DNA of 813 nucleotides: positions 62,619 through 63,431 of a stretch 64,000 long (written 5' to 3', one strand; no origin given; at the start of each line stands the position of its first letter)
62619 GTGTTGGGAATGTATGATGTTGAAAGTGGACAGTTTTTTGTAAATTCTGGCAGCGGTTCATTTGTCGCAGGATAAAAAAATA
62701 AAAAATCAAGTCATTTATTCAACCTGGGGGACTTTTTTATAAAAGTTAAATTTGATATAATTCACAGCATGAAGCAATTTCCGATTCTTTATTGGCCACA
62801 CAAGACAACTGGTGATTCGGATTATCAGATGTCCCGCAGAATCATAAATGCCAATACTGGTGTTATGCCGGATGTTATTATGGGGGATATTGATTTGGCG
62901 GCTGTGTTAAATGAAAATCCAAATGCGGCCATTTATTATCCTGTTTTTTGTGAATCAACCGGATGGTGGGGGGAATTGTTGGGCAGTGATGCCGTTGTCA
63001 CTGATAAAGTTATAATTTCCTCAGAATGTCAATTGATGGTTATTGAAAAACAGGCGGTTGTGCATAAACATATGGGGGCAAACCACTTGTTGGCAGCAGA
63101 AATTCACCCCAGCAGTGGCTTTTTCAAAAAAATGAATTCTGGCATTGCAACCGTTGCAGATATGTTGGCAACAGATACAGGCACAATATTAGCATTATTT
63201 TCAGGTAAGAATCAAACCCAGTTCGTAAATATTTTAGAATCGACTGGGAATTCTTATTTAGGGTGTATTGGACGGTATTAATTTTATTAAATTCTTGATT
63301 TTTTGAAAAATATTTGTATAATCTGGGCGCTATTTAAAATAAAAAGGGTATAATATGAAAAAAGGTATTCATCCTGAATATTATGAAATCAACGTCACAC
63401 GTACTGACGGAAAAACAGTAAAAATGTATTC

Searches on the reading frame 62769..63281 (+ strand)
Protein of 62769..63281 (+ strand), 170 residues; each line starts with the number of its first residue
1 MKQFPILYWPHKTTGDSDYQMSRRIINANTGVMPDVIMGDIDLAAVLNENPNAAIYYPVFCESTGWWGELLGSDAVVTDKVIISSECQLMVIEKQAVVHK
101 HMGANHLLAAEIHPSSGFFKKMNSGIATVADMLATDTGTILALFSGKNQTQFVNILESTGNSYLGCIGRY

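Call 10: search_protein_families(library=pfam, proteins=[window:62769-63281:+], max_evalue=0.0001)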
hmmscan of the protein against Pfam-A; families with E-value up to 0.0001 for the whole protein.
window:62769-63281:+ (170 aa): 0 families

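Call 35: search_protein_families(library=pfam, proteins=[window:62769-63281:+], max_evalue=1)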
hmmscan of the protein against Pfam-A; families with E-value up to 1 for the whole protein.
window:62769-63281:+ (170 aa): 0 families

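Call 72: find_encoding_contigs(protein=window:62769-63281:+, flank=10000, max_places=2)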
Protein window:62769-63281:+ (170 aa): 3 contigs read that carry it; 2 places shown.
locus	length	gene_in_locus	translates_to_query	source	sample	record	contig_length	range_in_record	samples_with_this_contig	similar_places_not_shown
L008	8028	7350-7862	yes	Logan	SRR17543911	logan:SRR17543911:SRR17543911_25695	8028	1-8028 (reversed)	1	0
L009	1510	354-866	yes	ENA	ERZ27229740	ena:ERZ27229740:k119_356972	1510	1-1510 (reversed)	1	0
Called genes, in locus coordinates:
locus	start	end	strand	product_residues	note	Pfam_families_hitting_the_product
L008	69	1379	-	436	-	-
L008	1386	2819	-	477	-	-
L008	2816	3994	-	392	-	-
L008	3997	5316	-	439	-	-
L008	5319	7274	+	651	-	-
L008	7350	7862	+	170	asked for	-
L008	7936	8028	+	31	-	?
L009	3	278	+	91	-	?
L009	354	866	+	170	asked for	-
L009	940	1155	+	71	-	PF01197:Ribosomal_L31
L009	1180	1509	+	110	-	?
